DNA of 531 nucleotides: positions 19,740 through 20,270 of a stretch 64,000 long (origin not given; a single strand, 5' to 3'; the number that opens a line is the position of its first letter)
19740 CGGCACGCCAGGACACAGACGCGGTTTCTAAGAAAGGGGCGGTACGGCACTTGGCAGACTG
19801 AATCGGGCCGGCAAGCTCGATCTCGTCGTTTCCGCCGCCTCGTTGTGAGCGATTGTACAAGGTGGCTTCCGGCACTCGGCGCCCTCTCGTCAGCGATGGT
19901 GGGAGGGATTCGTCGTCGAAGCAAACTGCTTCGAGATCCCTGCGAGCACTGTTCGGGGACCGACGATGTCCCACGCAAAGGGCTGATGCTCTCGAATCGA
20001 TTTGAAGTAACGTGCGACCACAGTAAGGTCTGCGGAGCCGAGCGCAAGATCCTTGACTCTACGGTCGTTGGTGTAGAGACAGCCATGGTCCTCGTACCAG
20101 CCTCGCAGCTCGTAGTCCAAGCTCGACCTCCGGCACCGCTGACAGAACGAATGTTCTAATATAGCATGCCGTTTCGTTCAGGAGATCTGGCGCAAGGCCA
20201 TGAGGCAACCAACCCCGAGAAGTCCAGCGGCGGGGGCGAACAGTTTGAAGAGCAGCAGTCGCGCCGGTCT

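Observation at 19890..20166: Unannotated 76-aa gene with a perfect SOS box over its transcription start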

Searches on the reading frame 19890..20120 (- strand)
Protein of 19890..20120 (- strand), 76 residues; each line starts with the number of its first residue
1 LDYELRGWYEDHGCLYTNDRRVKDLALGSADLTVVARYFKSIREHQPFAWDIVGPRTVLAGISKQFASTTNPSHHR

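Call 6: search_protein_families(library=pfam, proteins=[window:19890-20120:-], max_evalue=0.01)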
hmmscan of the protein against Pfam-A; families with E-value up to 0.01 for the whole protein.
window:19890-20120:- (76 aa): 0 families

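Call 9: find_homologous_proteins(query=window:19890-20120:-, max_evalue=0.01)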
Query window:19890-20120:- (76 aa): 30 proteins with E <= 0.01 among 30 candidates.
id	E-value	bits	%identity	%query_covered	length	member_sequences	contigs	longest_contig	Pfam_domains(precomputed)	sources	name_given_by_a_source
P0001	4.1e-45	169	97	100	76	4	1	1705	-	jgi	jgi:hypothetical protein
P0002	5.9e-28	114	74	91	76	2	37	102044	-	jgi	jgi:hypothetical protein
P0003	7.2e-28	114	77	92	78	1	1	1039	-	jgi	jgi:hypothetical protein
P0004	1.7e-27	113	72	91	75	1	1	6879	-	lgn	-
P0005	5.9e-27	111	71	89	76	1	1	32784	-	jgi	jgi:hypothetical protein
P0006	6.0e-27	111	68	99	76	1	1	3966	-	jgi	jgi:hypothetical protein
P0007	1.8e-26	109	69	99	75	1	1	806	-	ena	-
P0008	2.5e-26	109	74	91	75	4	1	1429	-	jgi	jgi:hypothetical protein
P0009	1.3e-25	107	70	93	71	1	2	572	-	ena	-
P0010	1.8e-25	106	70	92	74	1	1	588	-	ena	-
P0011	4.3e-24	102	70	92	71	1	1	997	-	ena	-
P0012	2.4e-23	99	63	100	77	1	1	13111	-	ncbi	ncbi:MAG TPA: hypothetical protein VF221_08095 [Chloroflexota bacterium]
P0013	1.4e-22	97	64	84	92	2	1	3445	-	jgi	-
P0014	5.6e-22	95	67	88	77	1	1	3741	-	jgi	jgi:hypothetical protein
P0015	6.5e-22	95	63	84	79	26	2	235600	-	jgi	-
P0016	1.9e-21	93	64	88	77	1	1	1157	-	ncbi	-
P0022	2.4e-20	90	61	100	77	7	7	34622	-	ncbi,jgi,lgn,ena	jgi:hypothetical protein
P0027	4.7e-18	82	57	97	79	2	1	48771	-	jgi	jgi:hypothetical protein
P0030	5.6e-17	79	56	100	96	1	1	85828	-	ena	-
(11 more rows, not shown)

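Call 11: find_related_loci(query=A1, collection=genome_contigs, flank=6000)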
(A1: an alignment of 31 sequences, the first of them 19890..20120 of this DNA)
Query A1 (76 aa) in genome_contigs; peptide patterns used: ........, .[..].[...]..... (x = any residue, [..] = any of these).
25 stretches matched a pattern; 5 encode a relative of the query (tblastn E <= 1e-3); 5 distinct loci.
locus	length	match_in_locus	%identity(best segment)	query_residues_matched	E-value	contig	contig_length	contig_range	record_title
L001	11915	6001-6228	61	1-76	9e-28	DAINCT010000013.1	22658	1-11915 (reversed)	MAG TPA_asm: Chloroflexota bacterium isolate CTOTU41323 NODE_1418_length_22658_cov_4.243817, whole genome shotgun sequen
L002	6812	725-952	61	1-76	3e-27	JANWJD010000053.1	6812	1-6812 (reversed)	MAG: Chloroflexi bacterium isolate CRAIB_MAG58 c_000000026788, whole genome shotgun sequence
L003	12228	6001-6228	57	1-76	6e-27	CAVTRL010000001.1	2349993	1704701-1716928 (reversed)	MAG: uncultured Chloroflexia bacterium isolate MFD09603.bin.1.119 genome assembly, contig: contig_14466, whole genome sh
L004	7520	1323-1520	62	1-66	2e-25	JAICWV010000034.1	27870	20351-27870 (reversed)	MAG: Chloroflexi bacterium isolate LS_FP_2_bin.70 k141_1877247_length_27870_cov_25.4371, whole genome shotgun sequence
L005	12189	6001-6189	56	1-63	2e-22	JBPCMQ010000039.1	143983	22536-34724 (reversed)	MAG: Chloroflexota bacterium isolate TH_ant_mag_108 S1Ck127_7435171_flag_1_multi_14.0000_len_143983, whole genome shotgu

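Call 13: find_related_loci(query=A1, collection=metagenome_contigs, flank=6000)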
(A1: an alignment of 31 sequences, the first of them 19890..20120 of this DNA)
Query A1 (76 aa) in metagenome_contigs; peptide patterns used: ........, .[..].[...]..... (x = any residue, [..] = any of these).
35 stretches matched a pattern; 11 encode a relative of the query (tblastn E <= 1e-3); 11 distinct loci.
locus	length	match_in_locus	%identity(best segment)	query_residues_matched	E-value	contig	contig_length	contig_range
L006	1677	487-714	97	1-76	9e-51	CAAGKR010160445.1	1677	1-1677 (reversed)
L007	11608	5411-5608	64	3-68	5e-29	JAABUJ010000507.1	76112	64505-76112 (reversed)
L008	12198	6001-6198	62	3-68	1e-28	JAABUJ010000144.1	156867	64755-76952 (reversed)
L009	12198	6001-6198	62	3-68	1e-28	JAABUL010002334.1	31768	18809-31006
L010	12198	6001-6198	62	3-68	1e-28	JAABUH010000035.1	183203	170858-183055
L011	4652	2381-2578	61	3-68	4e-28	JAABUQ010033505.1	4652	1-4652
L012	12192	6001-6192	63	3-66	2e-27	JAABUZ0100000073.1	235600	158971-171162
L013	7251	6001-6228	61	1-76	4e-27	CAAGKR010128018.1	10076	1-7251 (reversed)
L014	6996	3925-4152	55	1-76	4e-26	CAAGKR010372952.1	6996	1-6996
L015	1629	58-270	55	1-71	2e-25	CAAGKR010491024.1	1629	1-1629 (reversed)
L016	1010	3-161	55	14-66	2e-20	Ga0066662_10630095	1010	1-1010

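Call 37: find_encoding_contigs(protein=window:19890-20120:-, flank=10000, max_places=6)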
Protein window:19890-20120:- (76 aa): 23 contigs read that carry it; 6 places shown.
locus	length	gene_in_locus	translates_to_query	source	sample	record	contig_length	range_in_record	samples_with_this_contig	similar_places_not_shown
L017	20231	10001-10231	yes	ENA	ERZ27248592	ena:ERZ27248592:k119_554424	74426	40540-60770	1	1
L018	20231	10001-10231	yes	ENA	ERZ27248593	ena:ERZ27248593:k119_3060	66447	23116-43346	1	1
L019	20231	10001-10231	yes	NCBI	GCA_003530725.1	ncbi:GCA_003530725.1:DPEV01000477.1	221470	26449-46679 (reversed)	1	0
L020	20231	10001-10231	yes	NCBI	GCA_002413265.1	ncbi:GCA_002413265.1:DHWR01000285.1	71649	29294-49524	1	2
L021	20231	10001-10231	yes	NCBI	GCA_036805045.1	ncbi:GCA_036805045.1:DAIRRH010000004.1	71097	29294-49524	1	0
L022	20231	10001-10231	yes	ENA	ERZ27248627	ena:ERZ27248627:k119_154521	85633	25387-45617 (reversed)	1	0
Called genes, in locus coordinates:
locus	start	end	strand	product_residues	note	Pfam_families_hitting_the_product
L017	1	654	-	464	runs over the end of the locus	PF03721:UDPG_MGDP_dh_N, PF00984:UDPG_MGDP_dh, PF03720:UDPG_MGDP_dh_C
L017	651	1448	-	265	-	PF03808:Glyco_tran_WecG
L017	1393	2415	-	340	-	PF01075:Glyco_transf_9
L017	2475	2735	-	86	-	PF12837:Fer4_6 (faint), PF13183:Fer4_8 (faint), PF13237:Fer4_10 (weak), PF14697:Fer4_21 (faint), PF12838:Fer4_7, PF13187:Fer4_9 (weak), PF12797:Fer4_2 (weak), PF00037:Fer4, +2 more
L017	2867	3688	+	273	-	PF00753:Lactamase_B, PF23023:Anti-Pycsar_Apyc1 (weak), PF12706:Lactamase_B_2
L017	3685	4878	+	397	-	PF00155:Aminotran_1_2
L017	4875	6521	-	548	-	PF01663:Phosphodiest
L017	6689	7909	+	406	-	PF00438:S-AdoMet_synt_N, PF02772:S-AdoMet_synt_M, PF02773:S-AdoMet_synt_C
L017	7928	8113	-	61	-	-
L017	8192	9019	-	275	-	PF12146:Hydrolase_4, PF00561:Abhydrolase_1, PF12697:Abhydrolase_6, PF03096:Ndr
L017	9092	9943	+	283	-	PF01040:UbiA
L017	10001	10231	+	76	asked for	-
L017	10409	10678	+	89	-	PF02597:ThiS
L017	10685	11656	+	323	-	PF00291:PALP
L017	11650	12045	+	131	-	PF14464:Prok-JAB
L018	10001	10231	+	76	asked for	-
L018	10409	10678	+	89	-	PF02597:ThiS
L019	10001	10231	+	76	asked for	-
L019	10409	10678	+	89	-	PF02597:ThiS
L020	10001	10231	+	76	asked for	-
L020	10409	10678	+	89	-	PF02597:ThiS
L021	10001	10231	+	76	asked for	-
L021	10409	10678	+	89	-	PF02597:ThiS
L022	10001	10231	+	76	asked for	-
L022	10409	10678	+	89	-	PF02597:ThiS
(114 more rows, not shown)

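Call 39: predict_structure(alignment_id=A1)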
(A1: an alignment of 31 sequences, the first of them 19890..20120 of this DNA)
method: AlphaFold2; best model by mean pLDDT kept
length: 76 residues; sequences in the alignment: 31
mean_pLDDT: 88.4   pTM: 0.73
mean pLDDT of the five models: 88.4, 88.2, 87.8, 86.6, 86.2
residues with pLDDT >= 90: 59; 70-90: 10; 50-70: 4; < 50: 3
segments of 3 or more residues with pLDDT < 50: 74-76
pLDDT, mean of each block of 10 residues (from residue 1): 89 94 93 94 93 95 85 50
secondary structure, 60 per line:
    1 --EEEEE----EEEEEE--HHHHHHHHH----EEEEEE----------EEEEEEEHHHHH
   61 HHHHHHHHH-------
elements in order: E3-7 E12-17 H20-28 E33-38 E49-55 H56-69

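Call 41: search_protein_representatives(alignment_id=A1)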
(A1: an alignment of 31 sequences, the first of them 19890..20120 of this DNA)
Query: 31 sequences, 77 profile positions. Proteins with E-value up to 0.001 (for the whole library): 17; up to 1e-10: 11; up to 1e-30: 0. The best 17 are listed.
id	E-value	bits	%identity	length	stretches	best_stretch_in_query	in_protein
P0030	9.4e-30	118.4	-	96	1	1-70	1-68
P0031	1.3e-27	111.6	-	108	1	1-73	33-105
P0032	2.3e-26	107.6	-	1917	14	16-34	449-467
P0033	4.8e-24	100.1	-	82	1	1-70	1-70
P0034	4.7e-22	93.8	-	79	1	1-64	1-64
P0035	7.1e-21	90.0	-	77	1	1-75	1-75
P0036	1.6e-19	85.6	-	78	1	1-72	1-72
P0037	2.9e-19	84.8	-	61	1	15-70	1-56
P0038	1.1e-17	79.8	-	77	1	1-72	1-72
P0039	6.7e-16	74.0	-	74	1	3-70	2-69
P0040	2.0e-15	72.5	-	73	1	2-68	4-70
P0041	2.1e-10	56.4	-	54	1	27-73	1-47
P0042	1.1e-09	54.1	-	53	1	27-73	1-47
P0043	5.0e-05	39.2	-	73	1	8-65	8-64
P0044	1.5e-04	37.7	-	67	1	8-65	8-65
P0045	2.0e-04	37.2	-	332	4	17-42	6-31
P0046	8.9e-04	35.2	-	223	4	13-39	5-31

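Call 42: fold_search(model_id=the predicted structure, library=pdb)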
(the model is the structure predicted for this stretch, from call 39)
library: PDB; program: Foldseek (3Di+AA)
matches with E <= 10: 497; with E <= 0.001: 0
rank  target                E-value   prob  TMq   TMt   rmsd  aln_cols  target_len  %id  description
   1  7d3u_E                4.1e-01  0.57  0.42  0.32   5.5        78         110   10  Structure of Mrp complex from Dietzia sp. DQ12-45-1b (released 2020-12-09)
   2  4g65_A                6.1e-01  0.51  0.49  0.11   5.7        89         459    7  Potassium transporter peripheral membrane component (trkA) from Vibrio vulnificus (released 2012-08-15)
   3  6mmo_E                6.9e-01  0.18  0.35  0.32   5.8        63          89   14  Carbon regulatory PII-like protein SbtB from Cyanobium sp. 7001 bound to AMP (released 2019-09-18)
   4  4j9u_G                7.8e-01  0.44  0.47  0.11   5.2        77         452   10  Crystal Structure of the TrkH/TrkA potassium transport complex (released 2013-04-03)
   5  8jpt_A                9.5e-01  0.75  0.56  0.12   3.1        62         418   18  Crystal Structure of the acyltransferase domain from the eighth module of the spinosad polyketide synthase (released 2024-06-19)
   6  8cro_L                9.5e-01  0.30  0.44  0.38   5.3        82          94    8  Cryo-EM structure of Pyrococcus furiosus transcription elongation complex (released 2024-04-17)
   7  6mmq_F                9.5e-01  0.15  0.35  0.33   6.7        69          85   12  Carbon regulatory PII-like protein SbtB from Cyanobium sp. 7001 bound to cAMP (released 2019-09-18)
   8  8xau_A                1.0e+00  0.15  0.34  0.06   8.6        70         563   13  Cryo-EM structure of HerA (released 2024-06-05)
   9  6jxr_m                1.1e+00  0.08  0.26  0.10   7.5        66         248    8  Structure of human T cell receptor-CD3 complex (released 2019-09-11)
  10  2qrt_A                1.1e+00  0.11  0.31  0.08   6.2        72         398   15  Crystal Structure of a disulfide trapped single chain trimer composed of the MHC I heavy chain H-2Kb Y84C, beta-2micro (released 2007-11-06)
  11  9qb5_A                1.1e+00  0.07  0.20  0.07   7.4        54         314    9  AP2-associated protein kinase 1 (AAK1) bound to CKJB68 (released 2025-04-09)
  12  6xph_A                1.2e+00  0.30  0.46  0.38   6.5        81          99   12  CutR dimer with domain swap (released 2020-07-22)
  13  2ypz_E                1.2e+00  0.15  0.37  0.26   7.4        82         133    8  KSHV LANA (ORF73) C-terminal domain, decameric ring: orthorhombic crystal form (released 2013-11-13)
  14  6mmq_C                1.2e+00  0.14  0.37  0.34   5.7        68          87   12  Carbon regulatory PII-like protein SbtB from Cyanobium sp. 7001 bound to cAMP (released 2019-09-18)
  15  5him                  1.2e+00  0.12  0.31  0.12  10.3        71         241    8  Crystal structure of glycine sarcosine N-methyltransferase from Methanohalophilus portucalensis in complex with S-adenos (released 2016-11-23)
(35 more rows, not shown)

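Call 48: fold_search(model_id=the predicted structure, library=viral)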
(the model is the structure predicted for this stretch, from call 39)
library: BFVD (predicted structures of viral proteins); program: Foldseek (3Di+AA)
matches with E <= 10: 686; with E <= 0.001: 0
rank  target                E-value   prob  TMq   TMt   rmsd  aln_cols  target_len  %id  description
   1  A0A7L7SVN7            1.6e-02  1.00  0.59  0.47  10.9        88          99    6  (no name in the UniProt tables at hand)
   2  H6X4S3                3.9e-02  0.98  0.54  0.57   3.5        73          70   16  Uncharacterized protein [Klebsiella phage vB_KleM_RaK2]
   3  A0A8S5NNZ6            5.7e-02  0.98  0.60  0.42   8.4        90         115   10  Uncharacterized protein [Myoviridae sp. ctj3P51]
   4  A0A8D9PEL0            7.3e-02  0.87  0.48  0.39  12.0        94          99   13  Uncharacterized protein [Bacteriophage sp.]
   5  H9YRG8                1.1e-01  0.99  0.55  0.45   2.6        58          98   10  (no name in the UniProt tables at hand)
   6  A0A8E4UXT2            1.2e-01  0.82  0.53  0.37   4.7        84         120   14  Uncharacterized protein [Maribacter phage Colly_1]
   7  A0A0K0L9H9            1.5e-01  0.38  0.34  0.30  12.0        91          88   13  Uncharacterized protein [Pseudomonas phage vB_PaeM_PS24]
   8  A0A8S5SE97            2.0e-01  0.77  0.53  0.30   9.3        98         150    9  Uncharacterized protein [Siphoviridae sp. ctnpt50]
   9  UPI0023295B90         2.8e-01  0.25  0.35  0.13   8.2        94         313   17  (no name look-up for this kind of identifier)
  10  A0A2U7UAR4            3.4e-01  0.35  0.44  0.07   6.3       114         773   15  Uncharacterized protein [Pandoravirus quercus]
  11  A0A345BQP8            3.9e-01  0.54  0.45  0.35   7.3        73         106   14  (no name in the UniProt tables at hand)
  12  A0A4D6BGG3            4.1e-01  0.30  0.35  0.11   5.6        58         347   16  (no name in the UniProt tables at hand)
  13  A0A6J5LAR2            4.1e-01  0.20  0.35  0.22   7.5        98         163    7  Uncharacterized protein [uncultured Caudovirales phage]
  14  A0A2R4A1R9            4.7e-01  0.60  0.44  0.38   4.3        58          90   12  (no name in the UniProt tables at hand)
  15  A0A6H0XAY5            4.7e-01  0.11  0.26  0.14  10.1        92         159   12  (no name in the UniProt tables at hand)
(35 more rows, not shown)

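Call 50: find_homologous_proteins(query=A2, max_evalue=0.01)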
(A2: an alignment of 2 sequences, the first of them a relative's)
Query A2 (2 sequences) (73 aa, profile of the alignment): 3 proteins with E <= 0.01 among 26 candidates.
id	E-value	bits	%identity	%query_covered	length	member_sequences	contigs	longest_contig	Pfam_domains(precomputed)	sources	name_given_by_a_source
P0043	4.0e-43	163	100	100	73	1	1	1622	-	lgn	-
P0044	5.4e-40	153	64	86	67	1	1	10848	-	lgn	-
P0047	2.8e-30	122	61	96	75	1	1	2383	-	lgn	-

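Call 51: find_encoding_contigs(protein=P0044, flank=10000, max_places=2)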
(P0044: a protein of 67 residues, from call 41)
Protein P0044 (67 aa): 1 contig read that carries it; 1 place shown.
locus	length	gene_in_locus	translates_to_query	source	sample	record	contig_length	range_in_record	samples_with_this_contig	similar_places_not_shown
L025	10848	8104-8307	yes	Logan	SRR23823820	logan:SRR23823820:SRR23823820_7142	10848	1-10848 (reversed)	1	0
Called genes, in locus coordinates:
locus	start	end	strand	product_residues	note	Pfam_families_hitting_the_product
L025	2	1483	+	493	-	?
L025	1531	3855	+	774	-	-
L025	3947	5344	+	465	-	PF00990:GGDEF, PF13487:HD_5, PF01966:HD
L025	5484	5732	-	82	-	-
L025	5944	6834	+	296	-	PF13230:GATase_4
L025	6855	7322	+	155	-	-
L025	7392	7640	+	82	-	-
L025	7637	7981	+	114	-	PF02452:PemK_toxin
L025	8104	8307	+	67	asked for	-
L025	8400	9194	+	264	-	-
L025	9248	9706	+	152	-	-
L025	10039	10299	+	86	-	-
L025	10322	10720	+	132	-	PF06094:GGACT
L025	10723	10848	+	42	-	?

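Call 52: find_encoding_contigs(protein=P0047, flank=5000, max_places=2)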
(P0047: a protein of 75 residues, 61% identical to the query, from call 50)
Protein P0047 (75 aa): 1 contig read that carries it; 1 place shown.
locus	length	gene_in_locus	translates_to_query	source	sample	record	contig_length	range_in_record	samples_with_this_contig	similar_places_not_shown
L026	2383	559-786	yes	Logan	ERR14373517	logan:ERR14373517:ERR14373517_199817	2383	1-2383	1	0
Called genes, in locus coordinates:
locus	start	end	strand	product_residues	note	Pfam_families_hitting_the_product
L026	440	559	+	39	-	-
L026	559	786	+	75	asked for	-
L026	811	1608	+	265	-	-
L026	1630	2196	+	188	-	PF06094:GGACT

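Call 53: find_encoding_contigs(protein=P0043, flank=5000, max_places=2)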
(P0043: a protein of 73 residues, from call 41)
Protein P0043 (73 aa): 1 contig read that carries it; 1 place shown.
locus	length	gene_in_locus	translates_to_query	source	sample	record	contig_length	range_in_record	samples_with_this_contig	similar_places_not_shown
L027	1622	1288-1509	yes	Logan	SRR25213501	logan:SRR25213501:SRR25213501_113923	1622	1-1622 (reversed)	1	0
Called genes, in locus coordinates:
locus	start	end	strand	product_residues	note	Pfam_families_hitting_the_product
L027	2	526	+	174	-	?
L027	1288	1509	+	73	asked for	-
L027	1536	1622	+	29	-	?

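Call 68: search_protein_families(library=ncbifam, proteins=[window:19890-20120:-, P0012, P0027, P0038, P0043], max_evalue=1)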
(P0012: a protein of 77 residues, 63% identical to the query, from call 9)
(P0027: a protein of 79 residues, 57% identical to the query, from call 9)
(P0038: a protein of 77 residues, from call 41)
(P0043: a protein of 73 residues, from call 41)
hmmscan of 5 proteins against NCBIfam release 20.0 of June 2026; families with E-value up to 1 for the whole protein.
window:19890-20120:- (76 aa): 0 families

P0012 (77 aa): 0 families

P0027 (79 aa): 1 family
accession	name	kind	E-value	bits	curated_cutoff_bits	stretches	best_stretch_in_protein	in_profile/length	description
NF009989.0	PRK13455.1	equivalog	0.18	11.9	249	1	26-77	73-125/185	F0F1 ATP synthase subunit B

P0038 (77 aa): 0 families

P0043 (73 aa): 0 families

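Call 69: search_protein_families(library=phrogs, proteins=[window:19890-20120:-, P0012, P0027, P0038, P0043], max_evalue=1)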
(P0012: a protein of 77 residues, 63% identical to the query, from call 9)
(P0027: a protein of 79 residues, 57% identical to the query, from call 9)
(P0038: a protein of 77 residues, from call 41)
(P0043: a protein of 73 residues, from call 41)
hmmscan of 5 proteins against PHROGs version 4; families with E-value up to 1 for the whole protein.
window:19890-20120:- (76 aa): 0 families

P0012 (77 aa): 1 family
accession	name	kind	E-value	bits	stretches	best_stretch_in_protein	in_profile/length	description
phrog_16871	-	unknown function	0.062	13.9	1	4-28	32-56/71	-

P0027 (79 aa): 0 families

P0038 (77 aa): 0 families

P0043 (73 aa): 0 families

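Call 70: search_solved_structures(query=A1, max_evalue=10)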
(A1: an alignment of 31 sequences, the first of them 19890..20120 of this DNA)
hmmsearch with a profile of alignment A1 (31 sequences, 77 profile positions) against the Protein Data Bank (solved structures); distinct sequences matched with E-value up to 10: 1.
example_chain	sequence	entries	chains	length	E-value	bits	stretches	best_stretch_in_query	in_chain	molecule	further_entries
1b3b_A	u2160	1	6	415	1.2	12.3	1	34-66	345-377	PROTEIN (GLUTAMATE DEHYDROGENASE)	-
